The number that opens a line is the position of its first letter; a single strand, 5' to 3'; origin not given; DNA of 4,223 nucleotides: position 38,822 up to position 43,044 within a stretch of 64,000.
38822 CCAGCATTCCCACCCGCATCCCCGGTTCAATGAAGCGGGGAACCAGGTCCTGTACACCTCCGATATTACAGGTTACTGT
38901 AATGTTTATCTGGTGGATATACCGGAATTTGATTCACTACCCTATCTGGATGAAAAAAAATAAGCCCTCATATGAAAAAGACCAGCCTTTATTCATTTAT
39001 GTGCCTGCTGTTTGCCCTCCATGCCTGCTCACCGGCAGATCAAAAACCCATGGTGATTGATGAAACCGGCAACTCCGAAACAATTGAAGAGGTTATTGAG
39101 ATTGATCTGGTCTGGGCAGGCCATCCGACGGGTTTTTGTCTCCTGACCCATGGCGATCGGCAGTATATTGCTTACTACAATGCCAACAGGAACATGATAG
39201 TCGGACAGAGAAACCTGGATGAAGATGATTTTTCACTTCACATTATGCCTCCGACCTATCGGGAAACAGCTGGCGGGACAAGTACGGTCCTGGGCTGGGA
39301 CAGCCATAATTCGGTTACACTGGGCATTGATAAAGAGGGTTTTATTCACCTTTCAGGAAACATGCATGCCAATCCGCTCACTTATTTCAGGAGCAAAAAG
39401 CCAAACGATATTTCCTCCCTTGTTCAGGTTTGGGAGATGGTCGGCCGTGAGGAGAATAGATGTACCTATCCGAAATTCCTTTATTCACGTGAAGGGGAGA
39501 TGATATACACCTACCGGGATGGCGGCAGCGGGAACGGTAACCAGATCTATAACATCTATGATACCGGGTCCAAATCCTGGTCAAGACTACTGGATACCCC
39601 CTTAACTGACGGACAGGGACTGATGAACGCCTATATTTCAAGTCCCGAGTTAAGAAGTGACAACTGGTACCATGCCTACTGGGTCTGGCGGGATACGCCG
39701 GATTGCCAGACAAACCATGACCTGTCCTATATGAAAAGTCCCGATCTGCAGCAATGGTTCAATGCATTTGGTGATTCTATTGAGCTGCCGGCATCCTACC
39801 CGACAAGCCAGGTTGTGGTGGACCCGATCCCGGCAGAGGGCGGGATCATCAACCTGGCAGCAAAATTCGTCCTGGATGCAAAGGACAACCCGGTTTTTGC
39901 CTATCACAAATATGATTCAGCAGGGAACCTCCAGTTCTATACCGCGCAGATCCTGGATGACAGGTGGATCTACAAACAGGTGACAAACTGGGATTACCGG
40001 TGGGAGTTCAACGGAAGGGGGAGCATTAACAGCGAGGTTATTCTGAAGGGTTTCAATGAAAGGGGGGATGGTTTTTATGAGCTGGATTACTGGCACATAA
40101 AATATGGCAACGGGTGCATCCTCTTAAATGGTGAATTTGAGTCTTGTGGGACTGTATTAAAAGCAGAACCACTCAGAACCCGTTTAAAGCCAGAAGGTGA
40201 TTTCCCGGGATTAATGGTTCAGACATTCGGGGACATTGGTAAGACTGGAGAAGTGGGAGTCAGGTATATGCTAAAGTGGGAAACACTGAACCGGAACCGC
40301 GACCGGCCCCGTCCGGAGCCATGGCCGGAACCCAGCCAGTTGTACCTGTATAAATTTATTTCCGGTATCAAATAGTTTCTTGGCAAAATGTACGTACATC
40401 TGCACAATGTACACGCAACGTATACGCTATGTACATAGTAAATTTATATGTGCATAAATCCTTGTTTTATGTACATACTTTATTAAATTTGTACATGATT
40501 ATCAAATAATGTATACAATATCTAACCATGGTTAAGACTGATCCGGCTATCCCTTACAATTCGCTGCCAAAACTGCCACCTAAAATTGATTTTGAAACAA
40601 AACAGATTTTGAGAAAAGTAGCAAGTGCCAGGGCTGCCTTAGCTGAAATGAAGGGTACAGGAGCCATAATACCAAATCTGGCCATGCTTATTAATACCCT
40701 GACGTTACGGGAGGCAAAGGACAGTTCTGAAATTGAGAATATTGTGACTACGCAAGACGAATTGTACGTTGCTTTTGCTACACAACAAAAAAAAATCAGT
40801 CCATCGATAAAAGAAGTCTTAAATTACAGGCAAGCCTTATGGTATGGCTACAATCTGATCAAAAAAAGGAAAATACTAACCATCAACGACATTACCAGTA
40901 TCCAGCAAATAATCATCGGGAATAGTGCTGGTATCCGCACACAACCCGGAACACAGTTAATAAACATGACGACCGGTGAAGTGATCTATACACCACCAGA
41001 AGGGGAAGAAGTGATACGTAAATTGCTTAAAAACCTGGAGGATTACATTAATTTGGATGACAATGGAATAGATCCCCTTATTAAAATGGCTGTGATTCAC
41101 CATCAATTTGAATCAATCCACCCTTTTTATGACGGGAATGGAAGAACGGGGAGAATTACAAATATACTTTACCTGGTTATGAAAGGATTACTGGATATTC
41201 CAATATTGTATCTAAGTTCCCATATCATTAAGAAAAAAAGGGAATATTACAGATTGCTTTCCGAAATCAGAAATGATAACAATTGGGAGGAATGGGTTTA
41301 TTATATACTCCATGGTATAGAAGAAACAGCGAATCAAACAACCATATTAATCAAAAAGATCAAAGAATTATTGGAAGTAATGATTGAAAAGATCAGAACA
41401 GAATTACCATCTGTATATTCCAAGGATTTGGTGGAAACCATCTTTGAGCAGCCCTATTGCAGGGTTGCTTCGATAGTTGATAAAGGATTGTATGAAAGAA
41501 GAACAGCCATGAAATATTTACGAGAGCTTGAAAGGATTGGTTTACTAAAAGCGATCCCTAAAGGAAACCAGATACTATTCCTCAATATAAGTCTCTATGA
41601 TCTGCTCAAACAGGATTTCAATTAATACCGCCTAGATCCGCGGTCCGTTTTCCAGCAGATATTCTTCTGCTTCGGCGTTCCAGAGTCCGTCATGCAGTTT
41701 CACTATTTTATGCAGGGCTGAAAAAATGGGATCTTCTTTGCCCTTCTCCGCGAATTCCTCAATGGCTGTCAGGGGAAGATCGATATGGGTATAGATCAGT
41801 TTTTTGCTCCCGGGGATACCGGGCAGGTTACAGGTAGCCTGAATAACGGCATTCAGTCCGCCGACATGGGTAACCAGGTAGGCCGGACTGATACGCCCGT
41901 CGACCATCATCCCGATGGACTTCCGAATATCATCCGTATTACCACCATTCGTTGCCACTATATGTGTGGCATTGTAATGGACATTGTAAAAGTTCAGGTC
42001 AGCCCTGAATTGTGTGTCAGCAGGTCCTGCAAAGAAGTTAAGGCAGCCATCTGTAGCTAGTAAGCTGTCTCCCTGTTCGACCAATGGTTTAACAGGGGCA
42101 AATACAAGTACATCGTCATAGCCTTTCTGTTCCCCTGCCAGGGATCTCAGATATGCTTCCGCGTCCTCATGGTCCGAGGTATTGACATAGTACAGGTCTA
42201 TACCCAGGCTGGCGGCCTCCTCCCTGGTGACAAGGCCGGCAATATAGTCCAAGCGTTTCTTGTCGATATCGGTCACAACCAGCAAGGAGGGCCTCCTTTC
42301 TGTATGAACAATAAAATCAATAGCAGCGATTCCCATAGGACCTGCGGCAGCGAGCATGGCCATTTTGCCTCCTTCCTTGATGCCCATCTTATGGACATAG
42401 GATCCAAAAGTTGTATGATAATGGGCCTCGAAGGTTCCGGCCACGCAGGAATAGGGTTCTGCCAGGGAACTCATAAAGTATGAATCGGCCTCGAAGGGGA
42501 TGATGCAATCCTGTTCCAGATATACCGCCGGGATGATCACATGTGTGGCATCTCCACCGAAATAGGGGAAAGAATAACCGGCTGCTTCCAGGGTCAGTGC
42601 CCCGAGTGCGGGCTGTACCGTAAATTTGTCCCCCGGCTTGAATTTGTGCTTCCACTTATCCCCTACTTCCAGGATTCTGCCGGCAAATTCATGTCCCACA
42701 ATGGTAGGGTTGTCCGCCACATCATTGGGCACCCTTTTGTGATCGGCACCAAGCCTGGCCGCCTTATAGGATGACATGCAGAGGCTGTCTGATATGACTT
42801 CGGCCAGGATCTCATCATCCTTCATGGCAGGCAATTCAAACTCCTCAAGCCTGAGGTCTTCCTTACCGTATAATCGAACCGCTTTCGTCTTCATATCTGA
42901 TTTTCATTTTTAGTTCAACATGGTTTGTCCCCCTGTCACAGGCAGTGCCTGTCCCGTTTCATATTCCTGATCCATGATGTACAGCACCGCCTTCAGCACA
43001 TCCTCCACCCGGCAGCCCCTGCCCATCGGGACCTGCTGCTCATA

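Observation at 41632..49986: Tightly packed five-gene operon combining acetoin/2-oxoacid-type E2 and fused E1 alpha-beta with a PHP-like protein, an aldolase/SDR fusion and a Zn-ADH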

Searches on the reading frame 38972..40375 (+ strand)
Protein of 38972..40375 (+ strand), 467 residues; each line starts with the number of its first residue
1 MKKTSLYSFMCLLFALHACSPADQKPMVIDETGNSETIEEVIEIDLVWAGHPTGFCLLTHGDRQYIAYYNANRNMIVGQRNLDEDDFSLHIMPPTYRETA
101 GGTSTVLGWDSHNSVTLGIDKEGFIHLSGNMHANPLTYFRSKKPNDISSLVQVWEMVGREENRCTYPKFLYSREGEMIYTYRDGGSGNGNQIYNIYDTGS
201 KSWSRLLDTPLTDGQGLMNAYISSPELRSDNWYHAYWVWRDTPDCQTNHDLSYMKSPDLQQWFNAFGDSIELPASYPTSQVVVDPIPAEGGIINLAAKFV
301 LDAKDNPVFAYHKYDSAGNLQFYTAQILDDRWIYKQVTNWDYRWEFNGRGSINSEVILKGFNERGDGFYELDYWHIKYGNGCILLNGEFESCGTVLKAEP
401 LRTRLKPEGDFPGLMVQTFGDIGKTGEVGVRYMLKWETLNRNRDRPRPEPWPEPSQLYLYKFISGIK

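Call 17: search_protein_families(library=pfam, proteins=[window:38972-40375:+], max_evalue=0.001)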
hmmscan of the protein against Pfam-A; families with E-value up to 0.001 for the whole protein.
window:38972-40375:+ (467 aa): 1 family
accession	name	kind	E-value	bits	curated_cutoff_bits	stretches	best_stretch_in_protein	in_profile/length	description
PF15892.11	BNR_4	-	1.7e-84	283.9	27.3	1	63-340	1-272/272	BNR repeat-containing family member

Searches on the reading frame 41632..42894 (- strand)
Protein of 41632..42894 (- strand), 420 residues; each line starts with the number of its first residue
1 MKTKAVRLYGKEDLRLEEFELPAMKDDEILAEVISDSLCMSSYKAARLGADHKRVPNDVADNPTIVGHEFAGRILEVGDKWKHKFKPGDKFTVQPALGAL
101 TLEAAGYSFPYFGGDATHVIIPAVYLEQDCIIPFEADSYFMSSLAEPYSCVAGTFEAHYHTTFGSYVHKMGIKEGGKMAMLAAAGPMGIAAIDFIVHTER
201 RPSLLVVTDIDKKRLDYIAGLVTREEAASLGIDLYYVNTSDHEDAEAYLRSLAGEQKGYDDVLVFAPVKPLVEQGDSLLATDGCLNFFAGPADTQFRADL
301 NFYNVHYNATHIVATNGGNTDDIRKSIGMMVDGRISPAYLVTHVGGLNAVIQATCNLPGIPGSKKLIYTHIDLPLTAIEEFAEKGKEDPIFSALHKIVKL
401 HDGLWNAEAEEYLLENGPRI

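Call 7: search_protein_families(library=pfam, proteins=[window:41632-42894:-], max_evalue=0.01)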
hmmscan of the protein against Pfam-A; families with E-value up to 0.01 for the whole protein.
window:41632-42894:- (420 aa): 2 families
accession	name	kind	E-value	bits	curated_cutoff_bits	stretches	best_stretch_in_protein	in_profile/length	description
PF00107.32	ADH_zinc_N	-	4e-07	30.5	31.8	1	224-329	27-126/129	Zinc-binding dehydrogenase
PF08240.17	ADH_N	-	1.2e-06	29.2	23.5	1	26-123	2-96/104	Alcohol dehydrogenase GroES-like domain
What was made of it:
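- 41632..42894 (-): Atypical 420-aa Zn-dependent MDR dehydrogenase, polyol / 2,3-butanediol dehydrogenase-like. Pfam ADH_N is above its cutoff and ADH_zinc_N just below (call 7).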

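Call 13: search_protein_families(library=ncbifam, proteins=[window:41632-42894:-], max_evalue=0.001)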
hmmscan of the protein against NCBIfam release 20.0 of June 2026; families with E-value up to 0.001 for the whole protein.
window:41632-42894:- (420 aa): 8 families
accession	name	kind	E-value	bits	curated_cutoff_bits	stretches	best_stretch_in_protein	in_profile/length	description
NF041097.1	keto_inos_dh_IolM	equivalog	4.2e-15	55.3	450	1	4-94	30-120/389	scyllo-inosose 3-dehydrogenase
NF003808.0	PRK05396.1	equivalog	5e-08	32.2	380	1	10-91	9-85/341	L-threonine 3-dehydrogenase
NF010344.0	PRK13771.1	subfamily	7.4e-08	31.7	349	1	10-91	9-82/334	putative alcohol dehydrogenase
TIGR00692.1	tdh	equivalog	4.1e-06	26.1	458.35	0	11-92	8-84/340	L-threonine 3-dehydrogenase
TIGR03989.1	Rxyl_3153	subfamily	3.5e-05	23.2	440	1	3-92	2-84/370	NDMA-dependent alcohol dehydrogenase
TIGR01202.1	bchC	equivalog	0.00015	21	291.25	1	2-124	1-112/308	chlorophyll synthesis pathway protein BchC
NF041172.1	AcrlCoa_red_Thmprot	equivalog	0.00021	20.3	500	0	4-92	2-83/334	acryloyl-CoA reductase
NF007489.0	PRK10083.1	equivalog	0.00076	18.5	376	0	54-97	45-87/339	Zn-dependent oxidoreductase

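Call 32: search_solved_structures(query=window:41632-42894:-, max_evalue=0.01)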
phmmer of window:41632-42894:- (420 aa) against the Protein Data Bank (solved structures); distinct sequences matched with E-value up to 0.01: 15.
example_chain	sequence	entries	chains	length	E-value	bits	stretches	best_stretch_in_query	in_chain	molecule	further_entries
1e3j_A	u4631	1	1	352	7.2e-10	41.6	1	7-97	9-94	NADP(H)-DEPENDENT KETOSE REDUCTASE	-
3qe3_A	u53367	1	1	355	1e-08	37.9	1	7-105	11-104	Sorbitol dehydrogenase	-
1pl6_A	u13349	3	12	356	1.4e-08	37.4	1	7-96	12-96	Sorbitol dehydrogenase | human sorbitol dehydrogenase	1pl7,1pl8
6ie0_A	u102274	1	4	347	1.3e-05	27.6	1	4-221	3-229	(R,R)-butanediol dehydrogenase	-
2eer_A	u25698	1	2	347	1.8e-05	27.2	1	10-97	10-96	NAD-dependent alcohol dehydrogenase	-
5vm2_A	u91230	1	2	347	3.4e-05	26.2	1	13-97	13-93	Alcohol dehydrogenase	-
3i4c_A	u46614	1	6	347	7.9e-05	25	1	5-98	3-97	NAD-dependent alcohol dehydrogenase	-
7y9p_A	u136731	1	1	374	0.00011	24.5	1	12-205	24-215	Xylitol dehydrogenase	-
1jvb_A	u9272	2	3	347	0.00011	24.5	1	5-98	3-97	NAD(H)-DEPENDENT ALCOHOL DEHYDROGENASE | NAD-dependent alcohol dehydrogenase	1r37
1nto_A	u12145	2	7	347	0.00013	24.3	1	5-98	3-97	NAD-dependent alcohol dehydrogenase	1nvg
8a3n_A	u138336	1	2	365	0.00013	24.3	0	62-98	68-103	Geissoschizine synthase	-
5fi3_A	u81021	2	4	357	0.00053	22.3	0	61-94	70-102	Tetrahydroalstonine synthase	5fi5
2h6e_A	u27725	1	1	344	0.00092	21.5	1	3-102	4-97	D-arabinose 1-dehydrogenase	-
3meq_A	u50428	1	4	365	0.0012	21.1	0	208-351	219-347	Alcohol dehydrogenase, zinc-containing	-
9k8u_A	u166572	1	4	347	0.0031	19.8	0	14-93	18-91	alcohol dehydrogenase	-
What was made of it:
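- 41632..42894 (-): PDB hits are ketose reductase 1e3j, sorbitol DH and (R,R)-butanediol DH 6ie0 (call 32).
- On Zn-dependent MDR polyol dehydrogenases: PDB similarity is mostly confined to the N-terminal 100 residues; the 6ie0 and 7y9p hits extend to about residue 220 (call 32).
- The MDR resembles sorbitol and (R,R)-butanediol dehydrogenases (call 32).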
